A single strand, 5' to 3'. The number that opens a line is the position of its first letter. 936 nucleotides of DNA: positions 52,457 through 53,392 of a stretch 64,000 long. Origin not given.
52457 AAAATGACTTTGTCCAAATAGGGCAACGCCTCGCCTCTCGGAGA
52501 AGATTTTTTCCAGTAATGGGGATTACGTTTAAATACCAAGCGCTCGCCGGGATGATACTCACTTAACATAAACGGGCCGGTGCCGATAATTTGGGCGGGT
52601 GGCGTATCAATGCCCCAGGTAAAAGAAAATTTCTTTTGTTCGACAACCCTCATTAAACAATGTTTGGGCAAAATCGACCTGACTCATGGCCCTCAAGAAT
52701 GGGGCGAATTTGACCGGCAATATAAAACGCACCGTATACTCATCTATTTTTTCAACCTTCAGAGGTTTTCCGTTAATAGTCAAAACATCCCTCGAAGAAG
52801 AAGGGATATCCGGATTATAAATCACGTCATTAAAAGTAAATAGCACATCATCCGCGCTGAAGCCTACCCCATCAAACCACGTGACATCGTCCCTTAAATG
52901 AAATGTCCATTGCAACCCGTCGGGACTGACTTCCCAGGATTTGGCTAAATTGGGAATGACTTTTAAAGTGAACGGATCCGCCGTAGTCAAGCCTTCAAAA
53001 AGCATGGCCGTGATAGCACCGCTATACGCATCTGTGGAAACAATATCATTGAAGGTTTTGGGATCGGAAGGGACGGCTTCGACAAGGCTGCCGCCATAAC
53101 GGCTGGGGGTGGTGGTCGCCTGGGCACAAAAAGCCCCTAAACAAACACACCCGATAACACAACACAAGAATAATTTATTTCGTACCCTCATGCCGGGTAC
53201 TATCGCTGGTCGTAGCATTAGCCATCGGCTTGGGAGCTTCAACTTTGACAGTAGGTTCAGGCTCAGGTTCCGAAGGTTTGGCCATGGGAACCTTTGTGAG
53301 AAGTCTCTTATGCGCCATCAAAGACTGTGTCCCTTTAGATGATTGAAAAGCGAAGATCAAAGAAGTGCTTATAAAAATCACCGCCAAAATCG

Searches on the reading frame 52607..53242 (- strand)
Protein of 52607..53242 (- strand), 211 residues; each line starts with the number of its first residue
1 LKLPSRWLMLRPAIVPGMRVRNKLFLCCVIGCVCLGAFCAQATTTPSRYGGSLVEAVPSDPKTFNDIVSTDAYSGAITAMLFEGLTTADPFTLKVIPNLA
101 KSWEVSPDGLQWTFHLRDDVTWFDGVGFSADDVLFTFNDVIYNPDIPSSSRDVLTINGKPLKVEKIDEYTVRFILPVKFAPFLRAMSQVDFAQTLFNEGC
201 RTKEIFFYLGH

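Call 13: search_protein_families(library=pfam, proteins=[window:52607-53242:-], max_evalue=0.001)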
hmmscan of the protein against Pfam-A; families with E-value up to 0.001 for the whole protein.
window:52607-53242:- (211 aa): 1 family
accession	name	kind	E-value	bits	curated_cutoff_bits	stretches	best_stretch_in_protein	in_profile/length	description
PF00496.27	SBP_bac_5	-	8e-26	91.4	32.4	1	94-189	1-94/368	Bacterial extracellular solute-binding proteins, family 5 Middle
